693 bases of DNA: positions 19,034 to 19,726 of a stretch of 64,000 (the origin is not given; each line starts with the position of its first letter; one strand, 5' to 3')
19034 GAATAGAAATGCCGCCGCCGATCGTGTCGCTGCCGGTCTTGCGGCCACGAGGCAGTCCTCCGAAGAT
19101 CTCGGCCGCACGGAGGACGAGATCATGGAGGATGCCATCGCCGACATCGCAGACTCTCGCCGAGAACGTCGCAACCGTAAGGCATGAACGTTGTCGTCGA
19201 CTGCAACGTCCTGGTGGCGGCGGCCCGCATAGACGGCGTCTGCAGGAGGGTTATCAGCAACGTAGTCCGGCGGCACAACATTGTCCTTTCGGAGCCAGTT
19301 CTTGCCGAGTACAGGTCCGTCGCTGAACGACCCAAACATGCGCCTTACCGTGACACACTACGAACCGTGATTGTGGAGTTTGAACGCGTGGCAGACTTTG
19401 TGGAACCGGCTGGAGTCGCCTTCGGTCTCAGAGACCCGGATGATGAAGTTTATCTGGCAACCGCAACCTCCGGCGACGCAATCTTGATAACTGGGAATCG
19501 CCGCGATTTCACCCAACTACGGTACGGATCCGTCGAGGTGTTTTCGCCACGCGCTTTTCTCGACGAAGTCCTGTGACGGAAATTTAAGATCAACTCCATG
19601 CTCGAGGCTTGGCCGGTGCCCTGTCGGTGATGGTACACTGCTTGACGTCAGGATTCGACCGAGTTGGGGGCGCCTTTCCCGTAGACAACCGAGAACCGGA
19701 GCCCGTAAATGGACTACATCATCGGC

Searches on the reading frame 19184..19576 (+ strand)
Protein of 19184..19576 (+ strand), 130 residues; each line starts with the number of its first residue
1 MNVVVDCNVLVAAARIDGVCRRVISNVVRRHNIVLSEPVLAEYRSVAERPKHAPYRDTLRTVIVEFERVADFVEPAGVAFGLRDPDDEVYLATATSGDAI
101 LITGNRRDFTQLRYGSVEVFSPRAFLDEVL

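Call 112: search_solved_structures(query=window:19184-19576:+, max_evalue=0.01)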
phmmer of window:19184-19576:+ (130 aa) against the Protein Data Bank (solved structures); distinct sequences matched with E-value up to 0.01: 0.

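Call 124: search_dna_similar(query=window:19184-19573:+, collection=plasmids, mode=protein, max_evalue=0.00001, max_rows=4)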
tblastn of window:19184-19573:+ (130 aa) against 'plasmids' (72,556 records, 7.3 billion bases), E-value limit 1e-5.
Records with a match: 5; places in all: 5; records where one place covers at least 80% of the query: 5.
Best place of each record, by identity: <60% 5.
By first word of the organism name: Candidatus 2; Paracoccus 1; Pelagibacterium 1; Lichenicola 1.
By predicted mobility (MOB-suite, as given by PLSDB): non-mobilizable 4; conjugative 1.
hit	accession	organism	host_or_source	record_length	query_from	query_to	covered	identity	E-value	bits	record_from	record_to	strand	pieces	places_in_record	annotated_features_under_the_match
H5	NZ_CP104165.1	Candidatus Bandiella numerosa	Cryptomonas gyropyrenoidosa SAG ...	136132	1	122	94%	37.4%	3e-18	86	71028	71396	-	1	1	putative toxin-antitoxin system toxin component, PIN family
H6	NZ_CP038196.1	Paracoccus versutus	single cell,soil adjacent to the roots ...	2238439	1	129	99%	33.8%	2e-8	58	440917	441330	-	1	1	none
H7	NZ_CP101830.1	Pelagibacterium sp. H642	soil,desert land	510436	1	124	95%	35.1%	3e-9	60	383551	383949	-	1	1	putative toxin-antitoxin system toxin component, PIN family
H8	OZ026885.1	Candidatus Methylocalor cossyra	-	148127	1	109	84%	36.4%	2e-7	55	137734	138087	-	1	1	Putative toxin-antitoxin system toxin component, PIN family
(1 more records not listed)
